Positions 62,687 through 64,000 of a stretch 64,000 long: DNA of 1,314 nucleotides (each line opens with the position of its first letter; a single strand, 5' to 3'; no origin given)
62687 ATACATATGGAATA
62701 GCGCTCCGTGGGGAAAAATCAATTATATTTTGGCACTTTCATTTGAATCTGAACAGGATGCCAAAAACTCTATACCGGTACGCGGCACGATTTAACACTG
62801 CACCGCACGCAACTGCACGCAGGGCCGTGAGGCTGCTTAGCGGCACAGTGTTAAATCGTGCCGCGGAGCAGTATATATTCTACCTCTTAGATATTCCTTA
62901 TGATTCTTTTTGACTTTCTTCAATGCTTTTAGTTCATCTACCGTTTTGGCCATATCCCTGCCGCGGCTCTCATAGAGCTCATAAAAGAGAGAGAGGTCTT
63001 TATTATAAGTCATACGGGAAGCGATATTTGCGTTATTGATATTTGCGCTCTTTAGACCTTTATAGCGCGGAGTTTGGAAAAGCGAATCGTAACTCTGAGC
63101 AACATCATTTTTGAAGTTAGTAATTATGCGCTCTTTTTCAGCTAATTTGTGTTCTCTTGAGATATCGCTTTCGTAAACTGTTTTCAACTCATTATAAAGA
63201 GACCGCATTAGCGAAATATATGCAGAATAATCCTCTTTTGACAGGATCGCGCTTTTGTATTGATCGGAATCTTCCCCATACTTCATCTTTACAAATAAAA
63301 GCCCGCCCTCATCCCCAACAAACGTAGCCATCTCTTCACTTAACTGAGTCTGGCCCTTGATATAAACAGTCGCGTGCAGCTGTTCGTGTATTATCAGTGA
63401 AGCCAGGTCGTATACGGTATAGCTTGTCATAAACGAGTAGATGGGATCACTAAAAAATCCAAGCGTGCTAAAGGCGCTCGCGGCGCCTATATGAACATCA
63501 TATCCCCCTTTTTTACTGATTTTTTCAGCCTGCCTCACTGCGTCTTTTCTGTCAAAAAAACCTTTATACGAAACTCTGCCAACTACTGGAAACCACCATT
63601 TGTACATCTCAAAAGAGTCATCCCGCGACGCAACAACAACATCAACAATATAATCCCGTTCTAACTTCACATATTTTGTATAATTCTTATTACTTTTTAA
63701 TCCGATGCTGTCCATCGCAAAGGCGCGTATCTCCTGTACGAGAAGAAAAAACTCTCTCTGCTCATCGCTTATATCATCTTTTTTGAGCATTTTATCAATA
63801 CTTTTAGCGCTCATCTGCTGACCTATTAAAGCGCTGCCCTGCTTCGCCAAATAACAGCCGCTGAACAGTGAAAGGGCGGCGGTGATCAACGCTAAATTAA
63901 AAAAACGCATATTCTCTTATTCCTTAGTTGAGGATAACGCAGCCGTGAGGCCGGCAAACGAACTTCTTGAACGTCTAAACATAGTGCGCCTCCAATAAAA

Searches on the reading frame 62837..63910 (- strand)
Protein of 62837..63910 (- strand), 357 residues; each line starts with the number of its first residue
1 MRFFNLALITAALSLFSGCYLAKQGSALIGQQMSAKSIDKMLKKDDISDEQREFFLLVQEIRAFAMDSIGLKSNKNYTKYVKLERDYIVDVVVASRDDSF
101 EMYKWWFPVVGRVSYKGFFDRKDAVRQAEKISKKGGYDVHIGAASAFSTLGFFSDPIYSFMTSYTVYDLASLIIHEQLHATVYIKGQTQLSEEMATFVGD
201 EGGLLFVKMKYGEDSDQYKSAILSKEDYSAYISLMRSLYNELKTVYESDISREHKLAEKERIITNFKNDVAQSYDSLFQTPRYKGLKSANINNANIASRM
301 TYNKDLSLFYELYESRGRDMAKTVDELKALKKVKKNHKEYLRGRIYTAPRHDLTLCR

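Call 16: search_protein_families(library=pfam, proteins=[window:62837-63910:-])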
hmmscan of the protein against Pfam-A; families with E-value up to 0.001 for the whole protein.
window:62837-63910:- (357 aa): 1 family
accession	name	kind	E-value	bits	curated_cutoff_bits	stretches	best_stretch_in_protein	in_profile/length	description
PF10023.15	Aminopep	-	4.9e-83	279.6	25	1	20-338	2-318/322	Putative aminopeptidase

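Call 75: find_homologous_proteins(query=window:62837-63910:-, max_evalue=1e-60)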
Query window:62837-63910:- (357 aa): 798 proteins with E <= 1e-60 among 5118 candidates; the best 120 are listed.
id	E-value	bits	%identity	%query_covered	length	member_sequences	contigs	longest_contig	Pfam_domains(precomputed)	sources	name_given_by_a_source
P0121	6.0e-231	783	100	100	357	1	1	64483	PF10023.16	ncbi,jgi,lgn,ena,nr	ncbi:MAG: aminopeptidase [Chitinispirillia bacterium]|nr:aminopeptidase [Chitinispirillia bacterium]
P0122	6.0e-200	681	88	97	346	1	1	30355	PF10023.16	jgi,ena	-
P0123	8.1e-195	664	86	97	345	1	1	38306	PF10023.16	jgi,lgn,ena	-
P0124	5.0e-188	642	84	97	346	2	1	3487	PF10023.16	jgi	-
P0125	3.9e-185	633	81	97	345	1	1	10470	PF10023.16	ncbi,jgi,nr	ncbi:MAG: aminopeptidase [Chitinispirillales bacterium]|jgi:predicted aminopeptidase|nr:aminopeptida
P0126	3.4e-179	613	81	93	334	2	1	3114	PF10023.16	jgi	-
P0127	4.9e-178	609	78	97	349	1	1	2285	PF10023.16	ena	-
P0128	1.9e-177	607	80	91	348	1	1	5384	PF10023.16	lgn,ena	-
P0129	1.7e-172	591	77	97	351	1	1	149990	PF10023.16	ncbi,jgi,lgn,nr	ncbi:MAG: aminopeptidase [Chitinispirillales bacterium]|jgi:predicted aminopeptidase|nr:aminopeptida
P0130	2.3e-153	528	68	96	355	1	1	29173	PF10023.16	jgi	-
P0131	5.7e-152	524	66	96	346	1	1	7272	PF10023.16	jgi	-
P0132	1.2e-151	523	68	96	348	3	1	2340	PF10023.16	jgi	jgi:predicted aminopeptidase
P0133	1.2e-151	523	68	95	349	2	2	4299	PF10023.16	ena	-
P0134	2.2e-151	522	67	96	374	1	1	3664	PF10023.16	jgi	-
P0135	2.7e-151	521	69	96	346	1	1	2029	PF10023.16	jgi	-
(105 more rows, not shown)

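Call 76: find_encoding_contigs(protein=P0122, flank=10000, max_places=3)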
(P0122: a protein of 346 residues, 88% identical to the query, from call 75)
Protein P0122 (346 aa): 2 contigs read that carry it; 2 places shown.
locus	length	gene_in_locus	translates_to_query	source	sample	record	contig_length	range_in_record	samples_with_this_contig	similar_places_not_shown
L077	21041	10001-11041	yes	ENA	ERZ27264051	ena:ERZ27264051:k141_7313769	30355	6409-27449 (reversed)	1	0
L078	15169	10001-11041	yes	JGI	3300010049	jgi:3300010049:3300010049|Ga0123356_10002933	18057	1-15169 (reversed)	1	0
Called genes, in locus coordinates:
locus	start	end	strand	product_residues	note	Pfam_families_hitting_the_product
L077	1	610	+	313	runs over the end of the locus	PF00890:FAD_binding_2 (faint), PF01134:GIDA (faint), PF01266:DAO (faint), PF03486:HI0933_like (faint), PF07992:Pyr_redox_2, PF13738:Pyr_redox_3, PF00070:Pyr_redox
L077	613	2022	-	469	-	PF02163:Peptidase_M50, PF13180:PDZ_2 (faint), PF17820:PDZ_6 (weak), PF00595:PDZ (weak)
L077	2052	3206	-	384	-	PF02670:DXP_reductoisom, PF08436:DXP_redisom_C, PF13288:DXPR_C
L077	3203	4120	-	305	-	PF01148:CTP_transf_1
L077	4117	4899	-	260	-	PF01255:Prenyltransf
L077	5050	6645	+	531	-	PF09479:Flg_new, PF18998:Flg_new_2, PF09603:Fib_succ_major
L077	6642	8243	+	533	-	PF00069:Pkinase, PF07714:PK_Tyr_Ser-Thr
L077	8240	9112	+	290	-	PF28492:Beta_helix_4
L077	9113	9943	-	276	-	-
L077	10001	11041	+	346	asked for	PF10023:Aminopep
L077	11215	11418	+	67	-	-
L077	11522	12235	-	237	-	PF01346:FKBP_N, PF00254:FKBP_C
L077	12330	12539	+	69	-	-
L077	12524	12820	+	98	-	-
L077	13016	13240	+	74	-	PF01106:NifU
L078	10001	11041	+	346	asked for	PF10023:Aminopep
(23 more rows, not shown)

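Call 77: find_encoding_contigs(protein=P0123, flank=10000, max_places=3)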
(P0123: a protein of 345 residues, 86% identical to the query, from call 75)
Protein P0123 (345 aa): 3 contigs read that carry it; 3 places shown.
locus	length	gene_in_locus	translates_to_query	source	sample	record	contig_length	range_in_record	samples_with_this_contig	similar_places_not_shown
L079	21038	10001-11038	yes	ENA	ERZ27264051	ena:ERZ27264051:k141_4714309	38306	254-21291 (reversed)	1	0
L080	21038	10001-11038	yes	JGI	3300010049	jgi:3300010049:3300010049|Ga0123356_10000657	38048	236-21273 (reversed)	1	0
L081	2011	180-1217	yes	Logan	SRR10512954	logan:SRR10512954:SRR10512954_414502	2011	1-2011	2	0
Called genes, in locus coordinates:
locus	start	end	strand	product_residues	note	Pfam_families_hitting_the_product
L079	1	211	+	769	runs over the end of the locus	PF07244:POTRA (weak), PF08479:POTRA_2 (faint), PF07244:POTRA, PF01103:Omp85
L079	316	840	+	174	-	PF03938:OmpH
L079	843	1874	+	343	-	PF04613:LpxD, PF00132:Hexapep, PF25084:LbH_EIF2B, PF25087:GMPPB_C, PF00132:Hexapep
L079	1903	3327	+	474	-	PF03331:LpxC, PF07977:FabA, PF22817:ApeP-like, PF22818:ApeI-like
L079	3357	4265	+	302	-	PF25084:LbH_EIF2B (faint), PF00132:Hexapep (weak), PF25087:GMPPB_C, PF00132:Hexapep, PF13720:Acetyltransf_11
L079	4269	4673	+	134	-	PF00293:NUDIX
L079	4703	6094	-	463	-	PF02163:Peptidase_M50, PF00595:PDZ (faint), PF13180:PDZ_2 (faint), PF17820:PDZ_6 (faint)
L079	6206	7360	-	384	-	PF02670:DXP_reductoisom, PF08436:DXP_redisom_C, PF13288:DXPR_C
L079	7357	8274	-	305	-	PF01148:CTP_transf_1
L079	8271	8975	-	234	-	PF01255:Prenyltransf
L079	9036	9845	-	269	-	-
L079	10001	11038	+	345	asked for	PF10023:Aminopep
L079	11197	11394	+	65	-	-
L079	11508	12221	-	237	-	PF01346:FKBP_N, PF00254:FKBP_C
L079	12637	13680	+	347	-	PF02661:Fic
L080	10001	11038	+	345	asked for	PF10023:Aminopep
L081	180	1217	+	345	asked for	PF10023:Aminopep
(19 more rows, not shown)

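Call 79: find_encoding_contigs(protein=P0125, flank=2000, max_places=2)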
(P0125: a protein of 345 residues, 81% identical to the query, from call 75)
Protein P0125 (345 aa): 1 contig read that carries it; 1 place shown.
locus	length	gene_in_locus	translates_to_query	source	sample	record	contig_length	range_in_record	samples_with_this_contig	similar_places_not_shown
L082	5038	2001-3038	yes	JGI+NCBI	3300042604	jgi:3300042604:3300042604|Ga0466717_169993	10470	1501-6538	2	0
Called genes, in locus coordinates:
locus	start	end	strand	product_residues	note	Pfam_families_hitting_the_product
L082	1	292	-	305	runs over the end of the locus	PF01148:CTP_transf_1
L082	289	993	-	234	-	PF01255:Prenyltransf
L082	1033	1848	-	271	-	-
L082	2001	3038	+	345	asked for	PF10023:Aminopep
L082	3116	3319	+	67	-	-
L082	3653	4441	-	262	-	PF01346:FKBP_N, PF00254:FKBP_C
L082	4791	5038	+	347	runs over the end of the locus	PF02661:Fic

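Call 80: find_encoding_contigs(protein=P0124, flank=2000, max_places=2)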
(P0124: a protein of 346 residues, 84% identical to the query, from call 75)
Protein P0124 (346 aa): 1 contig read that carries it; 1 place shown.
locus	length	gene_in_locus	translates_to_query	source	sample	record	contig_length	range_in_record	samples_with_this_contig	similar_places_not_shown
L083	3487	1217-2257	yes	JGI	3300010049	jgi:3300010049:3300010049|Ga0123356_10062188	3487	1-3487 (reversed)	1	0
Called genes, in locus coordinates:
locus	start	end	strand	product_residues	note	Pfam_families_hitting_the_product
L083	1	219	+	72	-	?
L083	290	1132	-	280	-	-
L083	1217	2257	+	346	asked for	PF10023:Aminopep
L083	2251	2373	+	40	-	-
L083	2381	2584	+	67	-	-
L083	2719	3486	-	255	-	?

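Call 81: find_encoding_contigs(protein=P0129, flank=10000, max_places=2)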
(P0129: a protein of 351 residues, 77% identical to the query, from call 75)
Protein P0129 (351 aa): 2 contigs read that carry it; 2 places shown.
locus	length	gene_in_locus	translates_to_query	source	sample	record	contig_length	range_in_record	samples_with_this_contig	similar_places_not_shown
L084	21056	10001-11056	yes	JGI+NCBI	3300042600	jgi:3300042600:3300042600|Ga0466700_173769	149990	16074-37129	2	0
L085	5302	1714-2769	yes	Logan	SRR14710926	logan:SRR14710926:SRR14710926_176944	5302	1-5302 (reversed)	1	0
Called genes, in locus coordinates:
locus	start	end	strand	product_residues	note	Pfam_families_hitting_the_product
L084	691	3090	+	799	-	PF00343:Phosphorylase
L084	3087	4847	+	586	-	PF05524:PEP-utilisers_N, PF00391:PEP-utilizers, PF02896:PEP-utilizers_C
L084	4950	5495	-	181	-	PF01227:GTP_cyclohydroI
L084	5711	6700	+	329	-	-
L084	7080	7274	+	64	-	PF00669:Flagellin_N (weak)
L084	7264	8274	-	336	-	PF04166:PdxA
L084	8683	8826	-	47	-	-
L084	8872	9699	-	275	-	-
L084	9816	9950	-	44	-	-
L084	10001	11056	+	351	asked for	PF10023:Aminopep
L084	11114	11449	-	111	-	PF12844:HTH_19, PF01381:HTH_3, PF13560:HTH_31 (weak)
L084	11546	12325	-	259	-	PF01026:TatD_DNase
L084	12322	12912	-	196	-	PF13413:HTH_25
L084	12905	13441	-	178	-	PF02545:Maf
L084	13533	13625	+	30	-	-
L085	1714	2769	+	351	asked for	PF10023:Aminopep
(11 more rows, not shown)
